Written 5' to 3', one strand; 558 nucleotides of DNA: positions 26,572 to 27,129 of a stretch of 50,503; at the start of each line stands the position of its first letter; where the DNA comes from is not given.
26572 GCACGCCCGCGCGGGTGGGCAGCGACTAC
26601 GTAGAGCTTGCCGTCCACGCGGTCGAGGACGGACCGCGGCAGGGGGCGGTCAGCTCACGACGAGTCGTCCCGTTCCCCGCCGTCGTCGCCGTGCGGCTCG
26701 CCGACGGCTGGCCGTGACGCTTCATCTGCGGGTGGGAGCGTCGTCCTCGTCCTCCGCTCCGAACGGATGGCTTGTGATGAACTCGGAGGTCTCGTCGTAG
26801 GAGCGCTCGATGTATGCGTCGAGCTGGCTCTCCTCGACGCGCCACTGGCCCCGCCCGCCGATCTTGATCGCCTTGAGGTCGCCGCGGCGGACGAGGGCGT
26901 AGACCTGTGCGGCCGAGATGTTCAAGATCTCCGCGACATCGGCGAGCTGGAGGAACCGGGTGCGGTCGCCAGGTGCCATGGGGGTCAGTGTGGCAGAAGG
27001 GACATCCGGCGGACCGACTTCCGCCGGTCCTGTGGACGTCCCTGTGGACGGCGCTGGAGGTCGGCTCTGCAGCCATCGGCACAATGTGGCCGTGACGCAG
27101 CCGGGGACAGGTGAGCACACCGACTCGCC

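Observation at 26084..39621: Shared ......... motif in three intergenic regions links a split Tad/Flp-like pilus gene set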

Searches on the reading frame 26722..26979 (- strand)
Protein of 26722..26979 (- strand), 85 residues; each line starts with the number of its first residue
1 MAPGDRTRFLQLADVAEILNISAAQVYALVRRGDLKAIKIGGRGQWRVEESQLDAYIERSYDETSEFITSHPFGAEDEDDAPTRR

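Call 8: search_protein_families(library=pfam, proteins=[window:26722-26979:-], max_evalue=0.01)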
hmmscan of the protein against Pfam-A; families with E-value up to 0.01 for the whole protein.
window:26722-26979:- (85 aa): 3 families
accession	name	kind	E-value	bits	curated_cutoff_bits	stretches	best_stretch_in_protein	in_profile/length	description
PF12728.13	HTH_17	-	6.9e-15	55.5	27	1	10-59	2-49/51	Helix-turn-helix domain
PF21531.3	Rv2175c_wHTH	-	0.00026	21.4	27.1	1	8-42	14-48/57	DNA-binding protein Rv2175c, wHTH domain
PF05930.18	Phage_AlpA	-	0.0043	17.3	21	1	8-43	2-38/51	Prophage CP4-57 regulatory protein (AlpA)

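Call 12: find_homologous_proteins(query=window:26725-26979:-)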
Query seq(85 aa) (85 aa): 3645 proteins with E <= 0.001 among 3647 candidates; the best 120 are listed.
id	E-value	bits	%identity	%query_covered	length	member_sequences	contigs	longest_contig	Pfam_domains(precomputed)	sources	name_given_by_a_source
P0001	1.2e-42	161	95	87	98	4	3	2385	PF12728.14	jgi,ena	-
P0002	1.2e-34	136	82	91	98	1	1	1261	PF12728.14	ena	-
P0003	9.3e-34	133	80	93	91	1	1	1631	PF12728.14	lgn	-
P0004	1.2e-32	129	75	88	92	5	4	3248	PF12728.14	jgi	jgi:excisionase family DNA binding protein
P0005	4.7e-32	127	80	88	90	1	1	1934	PF12728.14,PF21531.4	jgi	jgi:excisionase family DNA binding protein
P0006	8.9e-32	127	77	91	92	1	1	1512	PF12728.14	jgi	jgi:excisionase family DNA binding protein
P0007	1.0e-31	126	76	93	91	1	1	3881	PF12728.14,PF21531.4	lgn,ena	-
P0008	3.5e-31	125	73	93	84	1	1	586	PF12728.14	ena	-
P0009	3.9e-31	125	78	86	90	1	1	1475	PF12728.14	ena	-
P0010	4.6e-31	124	71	96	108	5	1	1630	PF12728.14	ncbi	-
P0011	4.9e-31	124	72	93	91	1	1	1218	PF12728.14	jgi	jgi:excisionase family DNA binding protein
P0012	6.2e-31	124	81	88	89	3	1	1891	PF12728.14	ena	-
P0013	7.0e-31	124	77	94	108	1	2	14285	PF12728.14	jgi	jgi:excisionase family DNA binding protein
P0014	7.6e-31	124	74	93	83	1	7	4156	PF12728.14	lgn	-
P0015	9.2e-31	123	81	82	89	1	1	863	PF12728.14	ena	-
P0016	1.2e-30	123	77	88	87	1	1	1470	PF12728.14,PF21531.4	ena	-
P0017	1.5e-30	123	69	99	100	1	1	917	PF12728.14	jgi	jgi:excisionase family DNA binding protein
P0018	1.5e-30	123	77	91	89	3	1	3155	PF12728.14,PF21531.4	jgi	jgi:excisionase family DNA binding protein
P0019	1.6e-30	123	77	82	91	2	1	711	PF12728.14,PF21531.4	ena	-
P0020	1.6e-30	123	73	95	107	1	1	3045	PF12728.14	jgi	jgi:excisionase family DNA binding protein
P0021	1.8e-30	122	72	95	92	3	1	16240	PF12728.14,PF21531.4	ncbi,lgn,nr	ncbi:MAG TPA: helix-turn-helix domain-containing protein [Nocardioidaceae bacterium]|nr:helix-turn-h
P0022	2.0e-30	122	76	88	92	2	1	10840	PF12728.14,PF21531.4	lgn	-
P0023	2.4e-30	122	72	93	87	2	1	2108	PF12728.14,PF21531.4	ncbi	ncbi:MAG: helix-turn-helix domain-containing protein [Nocardioidaceae bacterium]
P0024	2.6e-30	122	70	95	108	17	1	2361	PF12728.14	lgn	-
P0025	3.2e-30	122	73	94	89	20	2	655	PF12728.14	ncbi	-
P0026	3.7e-30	121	73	93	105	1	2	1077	PF12728.14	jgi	jgi:excisionase family DNA binding protein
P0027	4.3e-30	121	76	87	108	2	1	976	PF12728.14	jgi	jgi:excisionase family DNA binding protein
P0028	4.4e-30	121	79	84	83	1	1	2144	PF12728.14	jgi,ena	-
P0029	4.4e-30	121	73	92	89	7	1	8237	PF12728.14,PF21531.4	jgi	jgi:excisionase family DNA binding protein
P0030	4.5e-30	121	74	92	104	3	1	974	PF12728.14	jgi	jgi:excisionase family DNA binding protein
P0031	4.6e-30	121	73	91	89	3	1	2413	PF12728.14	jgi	jgi:excisionase family DNA binding protein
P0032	4.9e-30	121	69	95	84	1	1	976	PF12728.14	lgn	-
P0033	6.5e-30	121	69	94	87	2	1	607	PF12728.14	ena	-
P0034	6.5e-30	121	72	92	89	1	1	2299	PF12728.14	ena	-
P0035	6.9e-30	121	72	93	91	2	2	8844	PF12728.14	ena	-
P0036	7.1e-30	121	73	92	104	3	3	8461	PF12728.14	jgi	jgi:excisionase family DNA binding protein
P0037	7.3e-30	120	72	93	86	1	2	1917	PF12728.14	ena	-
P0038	7.5e-30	120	75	88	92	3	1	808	PF12728.14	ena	-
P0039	8.0e-30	120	84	79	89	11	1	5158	PF12728.14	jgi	jgi:excisionase family DNA binding protein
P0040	8.5e-30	120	74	89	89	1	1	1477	PF12728.14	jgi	jgi:excisionase family DNA binding protein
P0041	8.7e-30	120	78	88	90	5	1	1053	PF12728.14,PF21531.4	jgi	jgi:excisionase family DNA binding protein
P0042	8.9e-30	120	74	89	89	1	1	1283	PF12728.14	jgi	jgi:excisionase family DNA binding protein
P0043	1.2e-29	120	71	93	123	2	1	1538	PF12728.14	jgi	jgi:excisionase family DNA binding protein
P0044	1.2e-29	120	74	93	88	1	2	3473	PF12728.14,PF21531.4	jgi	jgi:excisionase family DNA binding protein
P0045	1.2e-29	120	69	94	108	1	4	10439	PF12728.14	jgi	jgi:excisionase family DNA binding protein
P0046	1.2e-29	120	73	88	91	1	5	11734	PF12728.14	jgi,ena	jgi:excisionase family DNA binding protein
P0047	1.2e-29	120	72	92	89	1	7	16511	PF12728.14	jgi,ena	jgi:excisionase family DNA binding protein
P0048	1.4e-29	120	73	92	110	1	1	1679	PF12728.14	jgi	jgi:excisionase family DNA binding protein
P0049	1.4e-29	120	74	89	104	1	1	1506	PF12728.14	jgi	jgi:excisionase family DNA binding protein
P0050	1.5e-29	120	71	93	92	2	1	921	PF12728.14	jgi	jgi:excisionase family DNA binding protein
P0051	1.6e-29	119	72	92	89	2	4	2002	PF12728.14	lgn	-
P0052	1.6e-29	119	74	89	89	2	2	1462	PF12728.14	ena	-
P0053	1.6e-29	119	74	91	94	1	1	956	PF12728.14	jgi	jgi:excisionase family DNA binding protein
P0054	1.7e-29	119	75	93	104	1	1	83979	PF12728.14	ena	-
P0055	1.7e-29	119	73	88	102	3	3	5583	PF12728.14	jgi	jgi:excisionase family DNA binding protein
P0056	1.7e-29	119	72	92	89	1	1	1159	PF12728.14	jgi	-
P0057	1.7e-29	119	70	94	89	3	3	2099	PF12728.14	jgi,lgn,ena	-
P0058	1.9e-29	119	73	92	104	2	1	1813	PF12728.14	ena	-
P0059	2.1e-29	119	73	88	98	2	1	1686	PF12728.14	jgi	jgi:excisionase family DNA binding protein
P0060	2.2e-29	119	71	98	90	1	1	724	PF12728.14,PF21531.4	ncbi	-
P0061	2.3e-29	119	77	92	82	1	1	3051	PF12728.14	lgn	-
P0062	2.4e-29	119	71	93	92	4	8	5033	PF12728.14,PF21531.4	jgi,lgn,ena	jgi:excisionase family DNA binding protein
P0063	2.4e-29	119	72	92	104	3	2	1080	PF12728.14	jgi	jgi:excisionase family DNA binding protein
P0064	2.4e-29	119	75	86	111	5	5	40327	PF12728.14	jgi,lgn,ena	jgi:excisionase family DNA binding protein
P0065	2.5e-29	119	70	94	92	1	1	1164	PF12728.14,PF21531.4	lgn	-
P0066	2.5e-29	119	71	92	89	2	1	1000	PF12728.14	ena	-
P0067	3.0e-29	119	72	93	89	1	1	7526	PF12728.14,PF21531.4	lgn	-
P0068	3.3e-29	118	72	85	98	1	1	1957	PF12728.14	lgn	-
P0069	3.3e-29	118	73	94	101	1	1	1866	PF12728.14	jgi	jgi:excisionase family DNA binding protein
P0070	3.3e-29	118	74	89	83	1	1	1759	PF12728.14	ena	-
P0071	3.4e-29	118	68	95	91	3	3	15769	PF12728.14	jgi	jgi:excisionase family DNA binding protein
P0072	3.5e-29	118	72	92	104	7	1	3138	PF12728.14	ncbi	-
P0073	3.6e-29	118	72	92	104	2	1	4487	PF12728.14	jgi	jgi:excisionase family DNA binding protein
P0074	3.6e-29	118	76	85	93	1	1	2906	PF12728.14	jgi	jgi:excisionase family DNA binding protein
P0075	3.8e-29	118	75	87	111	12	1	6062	PF12728.14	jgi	jgi:excisionase family DNA binding protein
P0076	3.8e-29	118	73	92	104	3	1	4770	PF12728.14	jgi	jgi:excisionase family DNA binding protein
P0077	4.0e-29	118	74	92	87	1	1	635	PF12728.14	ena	-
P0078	4.1e-29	118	71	92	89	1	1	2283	PF12728.14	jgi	-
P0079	4.1e-29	118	78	86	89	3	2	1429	PF12728.14,PF21531.4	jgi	jgi:excisionase family DNA binding protein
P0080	4.2e-29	118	71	92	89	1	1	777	PF12728.14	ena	-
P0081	4.2e-29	118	71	94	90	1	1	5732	PF12728.14,PF21531.4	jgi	jgi:excisionase family DNA binding protein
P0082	4.2e-29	118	72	89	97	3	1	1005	PF12728.14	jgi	-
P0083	4.4e-29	118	72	92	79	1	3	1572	PF12728.14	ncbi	-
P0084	4.5e-29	118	73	92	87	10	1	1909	PF12728.14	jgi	jgi:excisionase family DNA binding protein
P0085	4.6e-29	118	73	88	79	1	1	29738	PF12728.14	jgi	jgi:excisionase family DNA binding protein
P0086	4.6e-29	118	79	84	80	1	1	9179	PF12728.14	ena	-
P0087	4.7e-29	118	71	92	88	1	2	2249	PF12728.14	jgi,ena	-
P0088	5.1e-29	118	70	95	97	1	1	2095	PF12728.14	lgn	-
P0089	5.2e-29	118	68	94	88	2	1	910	PF12728.14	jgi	-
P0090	5.8e-29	118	73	94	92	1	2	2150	PF12728.14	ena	-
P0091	5.8e-29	118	74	89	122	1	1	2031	PF12728.14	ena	-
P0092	5.8e-29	118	72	95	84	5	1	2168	PF12728.14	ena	-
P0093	6.2e-29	118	72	92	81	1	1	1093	PF12728.14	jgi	jgi:excisionase family DNA binding protein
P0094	6.2e-29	118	73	91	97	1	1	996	PF12728.14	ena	-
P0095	6.3e-29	118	75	86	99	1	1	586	PF12728.14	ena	-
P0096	6.3e-29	118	80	87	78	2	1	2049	PF12728.14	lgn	-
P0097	6.8e-29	117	75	86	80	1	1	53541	PF12728.14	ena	-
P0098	7.0e-29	117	75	84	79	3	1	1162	PF12728.14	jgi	jgi:excisionase family DNA binding protein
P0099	7.4e-29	117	72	89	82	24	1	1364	PF12728.14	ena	-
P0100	7.6e-29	117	70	95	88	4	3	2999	PF12728.14,PF21531.4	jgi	jgi:excisionase family DNA binding protein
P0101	7.8e-29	117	72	95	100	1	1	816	PF12728.14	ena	-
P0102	7.8e-29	117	73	87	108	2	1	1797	PF12728.14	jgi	jgi:excisionase family DNA binding protein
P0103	8.0e-29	117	73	96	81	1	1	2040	PF12728.14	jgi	jgi:excisionase family DNA binding protein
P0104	8.4e-29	117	67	96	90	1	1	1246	PF12728.14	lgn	-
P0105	8.4e-29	117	69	92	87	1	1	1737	PF12728.14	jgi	-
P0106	9.1e-29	117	71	93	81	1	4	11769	PF12728.14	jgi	jgi:excisionase family DNA binding protein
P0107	9.5e-29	117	74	91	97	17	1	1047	PF12728.14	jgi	jgi:excisionase family DNA binding protein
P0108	9.6e-29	117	71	93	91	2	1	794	PF12728.14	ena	-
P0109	1.0e-28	117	70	95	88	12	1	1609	PF12728.14,PF21531.4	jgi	jgi:excisionase family DNA binding protein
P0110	1.0e-28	117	70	93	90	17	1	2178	PF12728.14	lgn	-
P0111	1.1e-28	117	75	86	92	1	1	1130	PF12728.14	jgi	jgi:excisionase family DNA binding protein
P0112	1.1e-28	117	73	79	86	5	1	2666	PF12728.14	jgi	-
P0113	1.1e-28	117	73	92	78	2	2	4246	PF12728.14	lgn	-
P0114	1.1e-28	117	72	89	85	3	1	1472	PF12728.14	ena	-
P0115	1.1e-28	117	74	87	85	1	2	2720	PF12728.14,PF21531.4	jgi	jgi:excisionase family DNA binding protein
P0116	1.2e-28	117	73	91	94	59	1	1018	PF12728.14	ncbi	-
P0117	1.2e-28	117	78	79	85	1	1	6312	PF12728.14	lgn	-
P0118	1.2e-28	117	77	82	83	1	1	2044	PF12728.14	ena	-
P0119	1.3e-28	117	74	95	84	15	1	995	PF12728.14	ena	-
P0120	1.3e-28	117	68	96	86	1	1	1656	PF12728.14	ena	-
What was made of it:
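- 26722..26979 (-): HTH_17 / excisionase-family gene (85 aa), a single-domain winged helix. Candidate regulator that binds the box. 3645 homologues (call 12).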

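Call 15: find_related_loci(query=window:26725-26979:-, collection=genome_contigs, flank=10000)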
Query seq(85 aa) (85 aa) in genome_contigs; peptide patterns used: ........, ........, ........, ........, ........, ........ (x = any residue, [..] = any of these).
237 stretches matched a pattern; 22 encode a relative of the query (tblastn E <= 1e-3); 22 distinct loci.
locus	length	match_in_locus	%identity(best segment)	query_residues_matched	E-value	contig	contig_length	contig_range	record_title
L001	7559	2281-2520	69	1-80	6e-36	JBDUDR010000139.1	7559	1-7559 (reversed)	MAG: Nocardioidaceae bacterium isolate cluster4_bin.75 NODE_31305_length_7559_cov_8.339552, whole genome shotgun sequenc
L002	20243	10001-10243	69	1-81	5e-35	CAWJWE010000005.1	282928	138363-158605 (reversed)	MAG: uncultured Actinomycetota bacterium isolate MFD09206.bin.2.168 genome assembly, contig: contig_2091, whole genome s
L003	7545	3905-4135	73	3-79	2e-34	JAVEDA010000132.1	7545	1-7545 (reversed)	MAG: Actinomycetota bacterium isolate BP_166 scaffold_2401263, whole genome shotgun sequence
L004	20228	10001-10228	75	8-82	3e-34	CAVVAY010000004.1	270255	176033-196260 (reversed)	MAG: uncultured Actinomycetota bacterium isolate MFD04212.bin.1.215 genome assembly, contig: contig_2212, whole genome s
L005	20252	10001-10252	68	2-82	6e-34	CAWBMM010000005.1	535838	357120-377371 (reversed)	MAG: uncultured Actinomycetota bacterium isolate MFD02159.bin.2.90 genome assembly, contig: contig_38444, whole genome s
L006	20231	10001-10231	71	3-79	5e-34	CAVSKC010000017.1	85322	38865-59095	MAG: uncultured Actinomycetota bacterium isolate MFD09212.bin.2.128 genome assembly, contig: contig_84716, whole genome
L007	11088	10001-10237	68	1-79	2e-33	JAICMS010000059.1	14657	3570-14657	MAG: Propionibacteriales bacterium isolate LS_ISSM_2_bin.147 k141_2578788_length_14657_cov_26.0221, whole genome shotgun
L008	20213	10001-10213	75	4-74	6e-33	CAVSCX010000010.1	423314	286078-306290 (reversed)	MAG: uncultured Actinomycetota bacterium isolate MFD02581.bin.1.279 genome assembly, contig: contig_10427, whole genome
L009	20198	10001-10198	77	8-73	5e-33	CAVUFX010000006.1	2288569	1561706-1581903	MAG: uncultured Actinomycetota bacterium isolate MFD02581.bin.1.31 genome assembly, contig: contig_6428, whole genome sh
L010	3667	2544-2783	67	2-83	5e-32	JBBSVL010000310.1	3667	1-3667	MAG: Propionibacteriales bacterium isolate SVL2_sbin.9 SVL2_sbin.9_k141_26096_length_3667_cov_42.6767, whole genome shot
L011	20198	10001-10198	73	8-73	2e-30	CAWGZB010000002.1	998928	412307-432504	MAG: uncultured Actinomycetota bacterium isolate MFD01721.bin.1.127 genome assembly, contig: contig_20520, whole genome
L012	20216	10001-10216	68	8-79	9e-30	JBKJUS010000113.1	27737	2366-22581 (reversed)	MAG: Mycobacteriales bacterium isolate ant_bin.80 S1Ck117_1773107_flag_0_multi_22.8977_len_27737, whole genome shotgun s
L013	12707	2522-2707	76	7-68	9e-29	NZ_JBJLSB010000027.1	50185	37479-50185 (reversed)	Kineococcus sp. SYSU DK010 NODE_27_length_50185_cov_33.358444, whole genome shotgun sequence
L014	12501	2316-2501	76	7-68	3e-28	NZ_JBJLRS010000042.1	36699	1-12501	Kineococcus sp. SYSU DK019 NODE_42_length_36699_cov_26.530160, whole genome shotgun sequence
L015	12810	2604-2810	70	7-76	6e-28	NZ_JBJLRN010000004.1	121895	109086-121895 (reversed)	Kineococcus sp. SYSU DK025 NODE_4_length_121895_cov_31.318072, whole genome shotgun sequence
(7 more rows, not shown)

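Call 23: search_solved_structures(query=window:26725-26979:-, max_evalue=1, show_alignments=3)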
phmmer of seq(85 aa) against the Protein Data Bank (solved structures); distinct sequences matched with E-value up to 1: 1.
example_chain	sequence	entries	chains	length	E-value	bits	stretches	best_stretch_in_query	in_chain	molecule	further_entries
8vd6_A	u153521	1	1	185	0.04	17.8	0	13-38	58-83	CAP REPEAT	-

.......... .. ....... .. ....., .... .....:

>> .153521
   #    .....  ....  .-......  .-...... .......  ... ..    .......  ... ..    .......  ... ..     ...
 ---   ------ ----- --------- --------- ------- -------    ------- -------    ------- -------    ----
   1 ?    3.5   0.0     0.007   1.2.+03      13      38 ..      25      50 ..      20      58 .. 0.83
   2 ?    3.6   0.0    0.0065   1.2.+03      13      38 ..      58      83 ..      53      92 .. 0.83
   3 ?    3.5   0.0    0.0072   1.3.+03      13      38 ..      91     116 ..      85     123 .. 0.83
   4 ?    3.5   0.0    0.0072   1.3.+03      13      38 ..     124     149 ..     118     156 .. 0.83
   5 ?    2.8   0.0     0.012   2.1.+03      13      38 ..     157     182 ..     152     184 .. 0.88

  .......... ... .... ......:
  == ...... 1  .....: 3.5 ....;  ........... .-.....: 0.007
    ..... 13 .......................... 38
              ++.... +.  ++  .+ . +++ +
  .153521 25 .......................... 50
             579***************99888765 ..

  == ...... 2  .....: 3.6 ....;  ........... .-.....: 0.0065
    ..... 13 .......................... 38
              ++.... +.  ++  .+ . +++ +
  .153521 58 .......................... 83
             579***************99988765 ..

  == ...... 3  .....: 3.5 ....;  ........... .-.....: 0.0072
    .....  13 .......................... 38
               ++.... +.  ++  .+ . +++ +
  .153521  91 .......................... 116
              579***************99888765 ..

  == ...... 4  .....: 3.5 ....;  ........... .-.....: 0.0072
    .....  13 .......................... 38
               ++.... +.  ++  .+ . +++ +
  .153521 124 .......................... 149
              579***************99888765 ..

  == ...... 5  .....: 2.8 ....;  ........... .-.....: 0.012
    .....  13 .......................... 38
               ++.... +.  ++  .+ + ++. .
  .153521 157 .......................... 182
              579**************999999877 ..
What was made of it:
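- On BldC family: phmmer against all PDB sequences, which include BldC 6amk and 6ama, found no hit at E <= 1 other than a designed repeat protein (call 23).
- Closest known: BldC of Streptomyces. Different: There is no significant sequence similarity (call 23).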

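Call 75: predict_structure(alignment_id=A1)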
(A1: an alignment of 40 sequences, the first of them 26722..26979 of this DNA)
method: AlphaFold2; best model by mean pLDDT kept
length: 85 residues; sequences in the alignment: 40
mean_pLDDT: 86.6   pTM: 0.69
mean pLDDT of the five models: 86.6, 84.7, 84.5, 83.9, 83.7
residues with pLDDT >= 90: 57; 70-90: 11; 50-70: 16; < 50: 1
segments of 3 or more residues with pLDDT < 50: none
pLDDT, mean of each block of 10 residues (from residue 1): 72 98 97 97 93 97 92 64 54
secondary structure, 60 per line:
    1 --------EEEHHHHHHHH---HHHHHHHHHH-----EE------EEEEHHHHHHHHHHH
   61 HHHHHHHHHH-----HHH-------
elements in order: E9-11 H12-19 H23-32 E46-49 H50-70
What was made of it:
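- On BldC family: AF2 model with pLDDT 86.6: strand, two helices, wing and one C-terminal helix (call 75).
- On Two-class monomeric-activator promoters (MarA/SoxS-like geometry; a 'works like' comparison, not membership): The candidate regulator is an HTH_17 winged helix (calls 8, 75).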

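Call 78: fold_search(model_id=the predicted structure, library=pdb)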
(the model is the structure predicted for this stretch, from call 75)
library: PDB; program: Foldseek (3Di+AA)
matches with E <= 10: 1060; with E <= 0.001: 0
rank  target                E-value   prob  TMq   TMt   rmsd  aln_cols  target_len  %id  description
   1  4j2n_C                6.5e-03  1.00  0.51  0.74   1.3        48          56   29  Crystal Structure of mycobacteriophage Pukovnik Xis (released 2013-10-23)
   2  4j2n_A                7.4e-03  1.00  0.51  0.76   1.4        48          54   29  Crystal Structure of mycobacteriophage Pukovnik Xis (released 2013-10-23)
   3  6ama_Y                8.5e-03  1.00  0.55  0.79   2.0        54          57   26  Structure of S. coelicolor/S. venezuelae BldC-smeA-ssfA complex to 3.09 Angstrom (released 2018-03-28)
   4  6ama_B                1.0e-02  1.00  0.55  0.82   1.5        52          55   25  Structure of S. coelicolor/S. venezuelae BldC-smeA-ssfA complex to 3.09 Angstrom (released 2018-03-28)
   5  6amk_A                1.2e-02  1.00  0.55  0.86   1.3        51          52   25  Structure of Streptomyces venezuelae BldC-whiI opt complex (released 2018-03-28)
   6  6amk_B                1.3e-02  1.00  0.55  0.89   1.2        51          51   25  Structure of Streptomyces venezuelae BldC-whiI opt complex (released 2018-03-28)
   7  6ama_P                1.4e-02  1.00  0.56  0.81   1.9        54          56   26  Structure of S. coelicolor/S. venezuelae BldC-smeA-ssfA complex to 3.09 Angstrom (released 2018-03-28)
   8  6ama_A                1.6e-02  1.00  0.54  0.82   1.4        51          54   25  Structure of S. coelicolor/S. venezuelae BldC-smeA-ssfA complex to 3.09 Angstrom (released 2018-03-28)
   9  6ama_H                1.7e-02  1.00  0.54  0.81   1.4        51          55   25  Structure of S. coelicolor/S. venezuelae BldC-smeA-ssfA complex to 3.09 Angstrom (released 2018-03-28)
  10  5i44_A                3.8e-02  1.00  0.52  0.63   2.8        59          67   20  Structure of RacA-DNA complex; P21 form (released 2016-05-04)
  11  5i44_B                3.8e-02  1.00  0.51  0.62   3.1        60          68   20  Structure of RacA-DNA complex; P21 form (released 2016-05-04)
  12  2zhh                  4.6e-02  1.00  0.51  0.38   3.1        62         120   18  Crystal structure of SoxR (released 2008-03-25)
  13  5i44_K                5.6e-02  1.00  0.53  0.65   2.7        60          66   20  Structure of RacA-DNA complex; P21 form (released 2016-05-04)
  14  5d90_A                6.3e-02  0.99  0.47  0.34   3.2        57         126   21  Crystal structure of HiNmlR, a MerR family regulator lacking the sensor domain, bound to promoter DNA (released 2016-06-29)
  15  8dgl_B                7.7e-02  1.00  0.52  0.62   1.5        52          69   23  Crystal Structure of the RdfS Excisionase (released 2022-10-05)
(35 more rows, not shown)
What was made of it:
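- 26722..26979 (-): AF2 model with pLDDT 86.6; nearest folds are Pukovnik Xis and BldC (calls 75, 78).
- On BldC family: BldC chains match at TM 0.8-0.89, normalised to the target (call 78).
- Closest known: BldC of Streptomyces. Same: It is the second-best structural match after Pukovnik Xis (Foldseek TM 0.8-0.89 normalised to BldC, 25% identity; call 78).
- Closest known: Phage and ICE excisionases. Same: It belongs to the same Pfam family, and Pukovnik Xis is the best fold match (4j2n; rmsd 1.3 A over 48 residues; call 78).
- Its fold resembles BldC and Xis (calls 75, 78).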

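Call 79: search_protein_families(library=ncbifam, proteins=[window:26722-26979:-], max_evalue=0.01)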
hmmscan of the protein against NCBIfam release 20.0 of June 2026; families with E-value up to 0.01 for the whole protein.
window:26722-26979:- (85 aa): 4 families
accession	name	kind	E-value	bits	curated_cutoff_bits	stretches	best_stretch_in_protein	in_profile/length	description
TIGR01764.1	excise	domain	2e-09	37.6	28.8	1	14-59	6-49/49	excisionase family DNA-binding protein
NF047737.1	antiphage_MADS1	equivalog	5.7e-06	26.5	80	1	8-57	2-49/49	methylation-associated defense system helix-turn-helix domain-containing protein MAD1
NF040990.2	MamR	equivalog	0.0045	17.3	100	1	11-56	45-88/91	magnetosome protein MamR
NF033518.0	transpos_IS607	equivalog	0.009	15.6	110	0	14-62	2-49/187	IS607 family transposase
